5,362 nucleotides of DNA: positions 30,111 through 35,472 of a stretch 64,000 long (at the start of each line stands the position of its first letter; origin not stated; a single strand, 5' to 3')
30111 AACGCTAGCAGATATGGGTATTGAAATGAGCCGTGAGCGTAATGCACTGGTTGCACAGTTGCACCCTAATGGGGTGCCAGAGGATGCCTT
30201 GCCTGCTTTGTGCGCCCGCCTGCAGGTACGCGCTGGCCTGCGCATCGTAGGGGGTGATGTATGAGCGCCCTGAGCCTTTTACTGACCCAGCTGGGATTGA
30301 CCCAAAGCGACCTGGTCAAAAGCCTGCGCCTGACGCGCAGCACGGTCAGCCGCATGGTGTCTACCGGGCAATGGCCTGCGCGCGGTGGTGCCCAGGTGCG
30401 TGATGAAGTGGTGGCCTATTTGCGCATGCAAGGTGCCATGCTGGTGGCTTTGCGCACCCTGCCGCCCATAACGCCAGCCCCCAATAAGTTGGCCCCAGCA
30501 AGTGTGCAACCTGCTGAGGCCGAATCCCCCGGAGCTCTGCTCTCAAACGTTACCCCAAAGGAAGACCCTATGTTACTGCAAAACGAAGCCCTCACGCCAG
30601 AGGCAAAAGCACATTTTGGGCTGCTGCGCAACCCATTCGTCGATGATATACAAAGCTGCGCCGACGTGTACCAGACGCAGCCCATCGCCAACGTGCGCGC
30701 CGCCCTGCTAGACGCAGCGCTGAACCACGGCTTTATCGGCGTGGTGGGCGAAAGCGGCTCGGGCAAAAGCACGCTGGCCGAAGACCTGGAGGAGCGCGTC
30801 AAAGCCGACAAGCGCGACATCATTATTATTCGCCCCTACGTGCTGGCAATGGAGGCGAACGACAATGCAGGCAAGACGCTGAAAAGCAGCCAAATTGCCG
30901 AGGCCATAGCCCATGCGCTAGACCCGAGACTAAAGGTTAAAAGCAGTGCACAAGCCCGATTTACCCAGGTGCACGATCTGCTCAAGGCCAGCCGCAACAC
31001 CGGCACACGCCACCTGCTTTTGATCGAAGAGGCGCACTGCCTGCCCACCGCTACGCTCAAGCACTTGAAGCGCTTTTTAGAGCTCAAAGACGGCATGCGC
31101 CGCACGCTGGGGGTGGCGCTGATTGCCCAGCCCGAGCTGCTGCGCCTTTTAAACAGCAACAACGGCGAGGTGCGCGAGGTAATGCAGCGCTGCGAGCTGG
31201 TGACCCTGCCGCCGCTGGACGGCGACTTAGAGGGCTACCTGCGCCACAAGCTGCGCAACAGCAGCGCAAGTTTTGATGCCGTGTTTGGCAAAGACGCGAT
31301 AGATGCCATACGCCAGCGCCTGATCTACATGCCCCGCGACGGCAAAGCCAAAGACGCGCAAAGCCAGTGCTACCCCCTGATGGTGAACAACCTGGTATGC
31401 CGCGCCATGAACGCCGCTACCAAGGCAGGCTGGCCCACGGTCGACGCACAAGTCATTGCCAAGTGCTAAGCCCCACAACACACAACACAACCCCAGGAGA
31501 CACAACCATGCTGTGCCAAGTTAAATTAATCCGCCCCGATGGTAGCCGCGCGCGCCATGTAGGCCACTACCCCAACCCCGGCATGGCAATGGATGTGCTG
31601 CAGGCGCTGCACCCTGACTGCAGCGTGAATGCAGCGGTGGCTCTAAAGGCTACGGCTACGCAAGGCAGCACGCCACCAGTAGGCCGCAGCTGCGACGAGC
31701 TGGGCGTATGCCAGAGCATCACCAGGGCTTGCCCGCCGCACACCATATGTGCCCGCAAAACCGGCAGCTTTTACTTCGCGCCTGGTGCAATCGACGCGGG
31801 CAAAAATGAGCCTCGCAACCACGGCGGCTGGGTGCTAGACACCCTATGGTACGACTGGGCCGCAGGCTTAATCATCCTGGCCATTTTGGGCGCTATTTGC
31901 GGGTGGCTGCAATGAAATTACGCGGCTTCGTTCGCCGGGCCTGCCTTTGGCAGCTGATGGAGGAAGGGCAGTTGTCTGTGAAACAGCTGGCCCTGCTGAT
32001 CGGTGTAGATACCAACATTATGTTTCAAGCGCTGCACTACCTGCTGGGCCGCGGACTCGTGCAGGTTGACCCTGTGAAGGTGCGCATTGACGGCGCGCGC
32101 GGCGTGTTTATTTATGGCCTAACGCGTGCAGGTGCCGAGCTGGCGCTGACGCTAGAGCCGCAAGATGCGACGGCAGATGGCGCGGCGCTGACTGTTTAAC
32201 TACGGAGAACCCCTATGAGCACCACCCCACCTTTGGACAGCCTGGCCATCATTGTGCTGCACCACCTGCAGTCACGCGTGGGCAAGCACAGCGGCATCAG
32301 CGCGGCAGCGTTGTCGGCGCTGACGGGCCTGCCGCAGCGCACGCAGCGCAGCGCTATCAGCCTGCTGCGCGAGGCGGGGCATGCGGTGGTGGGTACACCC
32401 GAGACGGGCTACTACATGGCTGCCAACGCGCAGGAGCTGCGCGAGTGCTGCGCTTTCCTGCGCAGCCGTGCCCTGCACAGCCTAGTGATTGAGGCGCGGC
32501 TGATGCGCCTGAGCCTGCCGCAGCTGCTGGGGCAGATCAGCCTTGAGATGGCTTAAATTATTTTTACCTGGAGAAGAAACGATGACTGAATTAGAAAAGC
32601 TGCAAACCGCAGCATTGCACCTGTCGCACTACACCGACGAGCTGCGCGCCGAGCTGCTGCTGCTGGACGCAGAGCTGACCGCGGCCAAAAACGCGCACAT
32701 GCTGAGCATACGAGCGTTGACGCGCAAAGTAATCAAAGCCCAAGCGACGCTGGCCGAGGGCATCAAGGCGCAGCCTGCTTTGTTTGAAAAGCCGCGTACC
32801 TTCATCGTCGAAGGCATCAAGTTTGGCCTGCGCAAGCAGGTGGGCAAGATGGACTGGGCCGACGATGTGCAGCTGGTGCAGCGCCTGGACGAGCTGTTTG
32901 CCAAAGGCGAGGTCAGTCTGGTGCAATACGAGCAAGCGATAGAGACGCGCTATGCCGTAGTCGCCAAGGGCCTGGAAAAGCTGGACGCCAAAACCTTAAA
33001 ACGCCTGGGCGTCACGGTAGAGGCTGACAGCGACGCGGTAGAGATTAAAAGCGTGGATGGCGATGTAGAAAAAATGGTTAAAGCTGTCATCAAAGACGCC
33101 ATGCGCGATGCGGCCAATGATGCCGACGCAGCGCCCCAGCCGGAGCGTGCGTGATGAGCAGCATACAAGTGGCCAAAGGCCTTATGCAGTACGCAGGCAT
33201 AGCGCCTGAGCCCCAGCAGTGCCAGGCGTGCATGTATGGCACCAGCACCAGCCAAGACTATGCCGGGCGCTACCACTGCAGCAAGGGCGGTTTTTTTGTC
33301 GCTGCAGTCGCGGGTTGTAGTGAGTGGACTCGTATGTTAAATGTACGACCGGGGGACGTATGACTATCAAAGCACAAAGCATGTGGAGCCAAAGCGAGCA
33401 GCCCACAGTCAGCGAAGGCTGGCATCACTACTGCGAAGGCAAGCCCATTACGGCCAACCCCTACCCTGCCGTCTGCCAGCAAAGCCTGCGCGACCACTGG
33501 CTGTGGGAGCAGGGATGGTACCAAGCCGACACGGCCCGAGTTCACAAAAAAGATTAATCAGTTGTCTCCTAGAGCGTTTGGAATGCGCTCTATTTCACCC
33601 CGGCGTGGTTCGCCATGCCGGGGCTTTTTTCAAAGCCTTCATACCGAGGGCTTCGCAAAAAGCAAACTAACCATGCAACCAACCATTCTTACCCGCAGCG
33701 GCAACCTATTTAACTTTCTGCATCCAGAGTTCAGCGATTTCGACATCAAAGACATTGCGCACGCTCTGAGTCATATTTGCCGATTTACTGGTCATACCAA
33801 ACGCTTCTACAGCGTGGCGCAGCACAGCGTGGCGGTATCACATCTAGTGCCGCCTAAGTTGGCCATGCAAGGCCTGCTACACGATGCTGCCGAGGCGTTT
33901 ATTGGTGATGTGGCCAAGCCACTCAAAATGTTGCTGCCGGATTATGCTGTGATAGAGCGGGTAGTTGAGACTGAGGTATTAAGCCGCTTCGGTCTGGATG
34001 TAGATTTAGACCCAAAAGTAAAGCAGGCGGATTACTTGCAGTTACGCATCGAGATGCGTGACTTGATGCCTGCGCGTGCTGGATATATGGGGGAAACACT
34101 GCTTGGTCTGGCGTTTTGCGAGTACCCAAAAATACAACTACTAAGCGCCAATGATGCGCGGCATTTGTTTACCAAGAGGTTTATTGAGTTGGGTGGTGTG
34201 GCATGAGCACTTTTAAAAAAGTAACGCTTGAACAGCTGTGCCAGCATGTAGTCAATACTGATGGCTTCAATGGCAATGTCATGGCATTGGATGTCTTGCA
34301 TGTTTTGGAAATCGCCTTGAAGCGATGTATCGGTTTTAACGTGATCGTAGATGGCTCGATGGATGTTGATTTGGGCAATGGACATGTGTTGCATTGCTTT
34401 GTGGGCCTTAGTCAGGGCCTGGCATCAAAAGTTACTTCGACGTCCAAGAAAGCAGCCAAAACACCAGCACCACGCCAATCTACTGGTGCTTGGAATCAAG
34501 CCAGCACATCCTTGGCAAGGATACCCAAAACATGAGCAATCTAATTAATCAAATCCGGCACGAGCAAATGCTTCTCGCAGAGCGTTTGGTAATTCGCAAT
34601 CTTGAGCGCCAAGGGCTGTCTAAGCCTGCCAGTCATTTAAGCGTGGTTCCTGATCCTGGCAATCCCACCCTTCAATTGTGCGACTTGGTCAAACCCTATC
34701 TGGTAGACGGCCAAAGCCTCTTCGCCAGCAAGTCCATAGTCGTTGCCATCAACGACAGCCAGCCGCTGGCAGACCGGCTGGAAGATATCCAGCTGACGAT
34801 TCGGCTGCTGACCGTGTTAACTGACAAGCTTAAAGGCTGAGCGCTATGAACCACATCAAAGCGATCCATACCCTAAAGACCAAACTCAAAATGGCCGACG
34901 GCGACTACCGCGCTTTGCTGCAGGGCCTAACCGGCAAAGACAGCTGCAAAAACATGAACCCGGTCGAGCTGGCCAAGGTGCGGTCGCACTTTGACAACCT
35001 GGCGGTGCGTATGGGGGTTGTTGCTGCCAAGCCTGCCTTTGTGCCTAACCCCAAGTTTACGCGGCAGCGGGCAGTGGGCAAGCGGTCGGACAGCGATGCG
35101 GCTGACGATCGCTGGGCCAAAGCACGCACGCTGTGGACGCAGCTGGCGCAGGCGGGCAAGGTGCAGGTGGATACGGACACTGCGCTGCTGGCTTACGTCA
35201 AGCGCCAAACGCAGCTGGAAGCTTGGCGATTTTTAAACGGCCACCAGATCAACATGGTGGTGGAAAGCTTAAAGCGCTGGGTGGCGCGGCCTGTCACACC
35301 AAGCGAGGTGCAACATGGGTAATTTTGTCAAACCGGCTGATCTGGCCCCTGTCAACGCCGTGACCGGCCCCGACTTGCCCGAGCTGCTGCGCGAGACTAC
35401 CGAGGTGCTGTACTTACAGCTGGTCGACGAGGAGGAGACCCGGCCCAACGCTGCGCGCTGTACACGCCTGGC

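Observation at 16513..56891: Intact Mu-type transposable prophage whose late region is split into divergent blocks at opposite genome ends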

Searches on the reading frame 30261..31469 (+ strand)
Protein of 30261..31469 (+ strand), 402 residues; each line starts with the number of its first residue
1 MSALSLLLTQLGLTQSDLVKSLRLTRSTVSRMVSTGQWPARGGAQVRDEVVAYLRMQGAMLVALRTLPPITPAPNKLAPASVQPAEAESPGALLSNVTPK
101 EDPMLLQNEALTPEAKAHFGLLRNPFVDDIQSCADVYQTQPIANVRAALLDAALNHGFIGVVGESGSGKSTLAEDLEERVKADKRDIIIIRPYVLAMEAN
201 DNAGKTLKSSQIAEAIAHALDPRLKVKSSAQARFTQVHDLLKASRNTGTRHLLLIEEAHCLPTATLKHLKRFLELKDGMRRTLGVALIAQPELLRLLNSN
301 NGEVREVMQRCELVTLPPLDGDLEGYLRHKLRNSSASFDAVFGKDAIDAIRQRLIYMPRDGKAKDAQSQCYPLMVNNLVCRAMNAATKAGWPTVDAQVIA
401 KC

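Call 10: search_protein_families(library=phrogs, proteins=[window:30261-31469:+])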
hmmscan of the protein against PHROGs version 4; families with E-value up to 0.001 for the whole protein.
window:30261-31469:+ (402 aa): 3 families
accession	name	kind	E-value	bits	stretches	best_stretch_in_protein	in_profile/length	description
phrog_296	-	integration and excision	3.9e-53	182.1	1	2-401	230-517/626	DNA transposition protein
phrog_2630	-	unknown function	6.1e-11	43.2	1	145-283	20-152/326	-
phrog_2666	-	head and packaging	0.00081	19.1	1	150-208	315-373/555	terminase large subunit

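Call 24: find_related_loci(query=window:30261-31469:+, collection=viral_contigs, flank=10000)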
Query window:30261-31469:+ (402 aa) in viral_contigs; peptide patterns used: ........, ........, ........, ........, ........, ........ (x = any residue, [..] = any of these).
60 stretches matched a pattern; 58 encode a relative of the query (tblastn E <= 1e-3); 58 distinct loci.
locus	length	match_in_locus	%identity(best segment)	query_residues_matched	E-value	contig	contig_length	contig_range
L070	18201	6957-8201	69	1-402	0e+0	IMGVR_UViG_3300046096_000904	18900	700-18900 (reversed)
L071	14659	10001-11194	65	3-402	1e-166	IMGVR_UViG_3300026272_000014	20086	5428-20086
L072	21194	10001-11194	63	3-402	7e-164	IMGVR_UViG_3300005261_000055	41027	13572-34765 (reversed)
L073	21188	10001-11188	67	7-402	3e-162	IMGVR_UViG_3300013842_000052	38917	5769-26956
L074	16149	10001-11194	64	3-402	1e-160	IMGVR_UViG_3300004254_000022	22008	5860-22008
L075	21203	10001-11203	62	1-402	5e-158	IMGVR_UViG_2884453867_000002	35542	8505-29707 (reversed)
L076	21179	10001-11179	61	8-402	2e-157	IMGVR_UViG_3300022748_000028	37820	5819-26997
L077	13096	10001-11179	61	8-402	1e-156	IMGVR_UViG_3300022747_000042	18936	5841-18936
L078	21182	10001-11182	63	4-402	3e-154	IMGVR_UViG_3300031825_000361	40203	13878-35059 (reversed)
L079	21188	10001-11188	62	3-402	8e-153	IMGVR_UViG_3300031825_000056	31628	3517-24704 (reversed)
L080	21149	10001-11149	61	1-402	8e-149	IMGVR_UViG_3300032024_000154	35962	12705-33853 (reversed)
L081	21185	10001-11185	58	1-402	4e-145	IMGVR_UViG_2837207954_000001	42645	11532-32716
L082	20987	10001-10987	67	72-402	2e-143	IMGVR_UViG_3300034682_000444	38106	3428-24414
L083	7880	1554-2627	64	45-402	3e-143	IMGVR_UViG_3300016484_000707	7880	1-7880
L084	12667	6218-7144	70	94-402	5e-143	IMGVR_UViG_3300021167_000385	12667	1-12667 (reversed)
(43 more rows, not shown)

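Call 26: search_dna_similar(query=window:30261-31469:+, collection=phages, mode=protein, max_rows=25)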
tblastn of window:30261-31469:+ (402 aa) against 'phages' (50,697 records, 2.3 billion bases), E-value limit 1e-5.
Records with a match: 69; places in all: 69; records where one place covers at least 80% of the query: 65.
Best place of each record, by identity: <60% 69.
By first word of the organism name: Pseudomonas 52; Burkholderia 9; Stenotrophomonas 2; Escherichia 2; Leptolyngbya 1; Klebsiella 1; Ralstonia 1; Microcystis 1.
By host as written in the record: Pseudomonas aeruginosa 33; - 11; Burkholderia sp. 5; Burkholderia thailandensis 2; Pseudomonas aeruginosa PAO1 (ATCC 15692) 2; Pseudomonas aeruginosa ST773 (NDM-1-producing) 2; Stenotrophomonas maltophilia c31 1; Pseudomonas aeruginosa 199 1; and 12 more.
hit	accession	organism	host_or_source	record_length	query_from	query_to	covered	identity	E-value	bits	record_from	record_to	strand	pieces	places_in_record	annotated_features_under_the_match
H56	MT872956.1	Stenotrophomonas phage phiSHP3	Stenotrophomonas maltophilia c31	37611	20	399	95%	43.5%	1e-82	281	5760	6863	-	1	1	putative transposase B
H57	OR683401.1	Pseudomonas phage Bise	Pseudomonas aeruginosa 199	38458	20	399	95%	42.9%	1e-87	296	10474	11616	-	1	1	hypothetical protein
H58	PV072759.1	Burkholderia phage vB_E433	Burkholderia sp.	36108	20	399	95%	42.6%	5e-83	282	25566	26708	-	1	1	AAA family ATPase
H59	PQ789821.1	Burkholderia phage vB_E274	Burkholderia sp.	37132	20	399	95%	42.6%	5e-83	282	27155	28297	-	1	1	AAA family ATPase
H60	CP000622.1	Burkholderia phage phiE255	Burkholderia thailandensis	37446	20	399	95%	42.6%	5e-83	282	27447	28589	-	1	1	gp39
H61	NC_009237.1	Burkholderia phage phiE255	Burkholderia thailandensis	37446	20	399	95%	42.6%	5e-83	282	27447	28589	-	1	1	DNA transposition protein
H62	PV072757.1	Burkholderia phage vB_CB2b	Burkholderia sp.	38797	20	399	95%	42.6%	5e-83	282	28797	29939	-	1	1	AAA family ATPase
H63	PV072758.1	Burkholderia phage vB_E430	Burkholderia sp.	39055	20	399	95%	42.6%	5e-83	282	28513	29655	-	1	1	AAA family ATPase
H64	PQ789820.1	Burkholderia phage vB_E427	Burkholderia sp.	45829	20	399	95%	42.6%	5e-83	282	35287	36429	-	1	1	AAA family ATPase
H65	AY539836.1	Burkholderia phage BcepMu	-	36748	20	399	95%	42.6%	1e-82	281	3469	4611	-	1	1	gp08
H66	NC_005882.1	Burkholderia phage BcepMu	-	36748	20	399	95%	42.6%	1e-82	281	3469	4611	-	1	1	DNA transposition protein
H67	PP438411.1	Leptolyngbya phage Lsp-JY19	Leptolyngbya boryana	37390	20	399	95%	41.8%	6e-84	285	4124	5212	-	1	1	hypothetical protein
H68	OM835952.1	Klebsiella phage KP12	Klebsiella pneumoniae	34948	25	399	93%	42.3%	6e-79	270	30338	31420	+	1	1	hypothetical protein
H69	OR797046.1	Stenotrophomonas phage vB_SmaS_Bhz63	Stenotrophomonas maltophilia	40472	20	399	95%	41.7%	1e-78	270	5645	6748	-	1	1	hypothetical protein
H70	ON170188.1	Ralstonia phage YO107_2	Ralstonia solanacearum T440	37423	20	399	95%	41.3%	2e-84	286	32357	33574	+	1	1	record has no annotation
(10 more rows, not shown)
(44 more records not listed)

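Call 82: search_protein_families(library=pfam, proteins=[window:30261-31469:+], max_evalue=0.001)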
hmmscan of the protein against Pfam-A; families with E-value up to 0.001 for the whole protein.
window:30261-31469:+ (402 aa): 7 families
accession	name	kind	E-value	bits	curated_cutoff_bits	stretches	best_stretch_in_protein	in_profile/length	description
PF13401.12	AAA_22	-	7.5e-17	62.3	27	1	156-297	5-130/130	AAA domain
PF13191.12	AAA_16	-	1.9e-07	32.1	32.6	1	147-277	13-160/167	AAA ATPase domain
PF05621.17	TniB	-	0.00014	21.8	22.4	1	160-288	39-158/189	Bacterial TniB protein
PF13604.12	AAA_30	-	0.00021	21.5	27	1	152-274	12-113/191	AAA domain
PF05127.21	NAT10_TcmA_helicase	-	0.00068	20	22.7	1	163-269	4-109/176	RNA cytidine acetyltransferase NAT10/TcmA, helicase domain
PF12802.13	MarR_2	-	0.00075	20.1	27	0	3-33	10-41/61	MarR family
PF00005.33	ABC_tran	-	0.00078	20.5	25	0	159-245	14-93/137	ABC transporter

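Call 89: find_related_loci(query=L081:19500-21182:+, collection=viral_contigs, flank=10000)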
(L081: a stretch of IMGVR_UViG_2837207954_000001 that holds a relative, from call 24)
Query L081:19500-21182:+ (561 aa) in viral_contigs; peptide patterns used: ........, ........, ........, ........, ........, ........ (x = any residue, [..] = any of these).
252 stretches matched a pattern; 233 encode a relative of the query (tblastn E <= 1e-3); the best 80 are kept; 80 distinct loci.
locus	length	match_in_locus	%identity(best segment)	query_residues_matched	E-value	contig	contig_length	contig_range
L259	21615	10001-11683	100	1-561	0e+0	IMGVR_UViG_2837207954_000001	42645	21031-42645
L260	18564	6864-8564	59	1-560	1e-161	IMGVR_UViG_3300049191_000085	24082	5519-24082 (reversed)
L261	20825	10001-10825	85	1-275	7e-145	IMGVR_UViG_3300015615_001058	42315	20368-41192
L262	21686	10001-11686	47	1-560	8e-127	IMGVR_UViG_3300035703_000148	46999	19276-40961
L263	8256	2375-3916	49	24-560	3e-126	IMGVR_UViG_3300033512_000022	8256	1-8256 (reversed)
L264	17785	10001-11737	47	1-560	3e-124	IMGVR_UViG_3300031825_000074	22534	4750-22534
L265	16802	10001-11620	46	2-560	1e-116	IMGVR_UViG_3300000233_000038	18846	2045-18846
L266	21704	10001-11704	43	1-560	3e-116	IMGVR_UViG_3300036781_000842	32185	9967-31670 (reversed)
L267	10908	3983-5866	40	1-560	2e-114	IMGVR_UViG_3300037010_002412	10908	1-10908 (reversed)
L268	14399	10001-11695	45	1-560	8e-113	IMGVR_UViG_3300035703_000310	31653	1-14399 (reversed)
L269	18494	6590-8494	43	1-560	1e-111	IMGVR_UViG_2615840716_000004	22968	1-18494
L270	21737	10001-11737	44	1-560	4e-108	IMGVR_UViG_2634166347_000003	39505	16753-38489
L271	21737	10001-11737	44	1-560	4e-108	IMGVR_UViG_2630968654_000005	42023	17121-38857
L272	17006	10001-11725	45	5-560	4e-108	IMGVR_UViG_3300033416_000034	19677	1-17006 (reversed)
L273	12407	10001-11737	44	1-560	2e-107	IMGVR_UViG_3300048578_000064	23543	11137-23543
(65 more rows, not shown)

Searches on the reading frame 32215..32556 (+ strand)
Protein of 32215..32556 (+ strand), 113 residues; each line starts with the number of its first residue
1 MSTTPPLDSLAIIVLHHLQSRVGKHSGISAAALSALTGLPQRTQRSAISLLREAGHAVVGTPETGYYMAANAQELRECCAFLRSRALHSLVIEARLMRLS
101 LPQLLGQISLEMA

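Call 10: search_protein_families(library=phrogs, proteins=[window:32215-32556:+])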
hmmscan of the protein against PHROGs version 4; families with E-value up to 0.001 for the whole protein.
window:32215-32556:+ (113 aa): 1 family
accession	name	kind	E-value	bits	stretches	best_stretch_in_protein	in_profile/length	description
phrog_2113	-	unknown function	4.1e-10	40.6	1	17-106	17-109/113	-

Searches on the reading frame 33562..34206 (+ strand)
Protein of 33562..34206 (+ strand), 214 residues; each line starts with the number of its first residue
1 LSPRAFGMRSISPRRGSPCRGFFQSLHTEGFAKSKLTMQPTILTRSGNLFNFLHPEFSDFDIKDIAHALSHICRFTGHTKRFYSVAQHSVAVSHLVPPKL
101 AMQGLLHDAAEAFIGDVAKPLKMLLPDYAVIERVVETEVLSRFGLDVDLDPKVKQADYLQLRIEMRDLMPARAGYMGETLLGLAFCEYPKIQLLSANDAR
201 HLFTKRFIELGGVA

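Call 10: search_protein_families(library=phrogs, proteins=[window:33562-34206:+])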
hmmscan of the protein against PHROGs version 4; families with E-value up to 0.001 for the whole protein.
window:33562-34206:+ (214 aa): 7 families
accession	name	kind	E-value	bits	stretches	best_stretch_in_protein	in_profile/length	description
phrog_318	-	other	1.9e-62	212.6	1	33-210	91-267/296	deoxyribonucleoside 5' monophosphate phosphatase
phrog_8467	-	other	1.4e-48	166.2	1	37-210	20-191/195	deoxyribonucleoside 5' monophosphate phosphatase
phrog_20276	-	unknown function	2.1e-27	96.5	1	44-136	6-98/103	-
phrog_21461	-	other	4.7e-17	62.3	1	42-88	4-50/52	phosphohydrolase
phrog_6402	-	other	3.1e-14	54.1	1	107-211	2-105/111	deoxyribonucleoside 5' monophosphate phosphatase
phrog_7076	-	DNA, RNA and nucleotide metabolism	7.4e-07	30.1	1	81-137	25-100/188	dATP triphosphohydrolase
phrog_6047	-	unknown function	1.7e-06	29.2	1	79-154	26-108/186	-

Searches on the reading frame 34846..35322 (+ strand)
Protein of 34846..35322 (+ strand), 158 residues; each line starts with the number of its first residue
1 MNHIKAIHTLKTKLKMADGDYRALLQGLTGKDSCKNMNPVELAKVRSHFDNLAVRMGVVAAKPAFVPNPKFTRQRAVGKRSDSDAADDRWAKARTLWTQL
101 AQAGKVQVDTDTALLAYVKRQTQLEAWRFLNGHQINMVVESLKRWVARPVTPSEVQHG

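Call 10: search_protein_families(library=phrogs, proteins=[window:34846-35322:+])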
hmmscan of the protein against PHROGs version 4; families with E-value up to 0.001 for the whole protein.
window:34846-35322:+ (158 aa): 2 families
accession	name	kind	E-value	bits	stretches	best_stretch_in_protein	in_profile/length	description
phrog_286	-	unknown function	4e-32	112.8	1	2-149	11-145/186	-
phrog_8067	-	unknown function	6.5e-10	39.9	1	4-47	7-50/65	-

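Call 82: search_protein_families(library=pfam, proteins=[window:34846-35322:+], max_evalue=0.001)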
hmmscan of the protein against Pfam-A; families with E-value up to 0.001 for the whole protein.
window:34846-35322:+ (158 aa): 1 family
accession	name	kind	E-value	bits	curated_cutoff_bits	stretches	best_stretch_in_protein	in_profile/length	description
PF06252.17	GemA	-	3.3e-24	86.5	27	1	16-148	1-119/119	Bacteriophage Mu, GemA protein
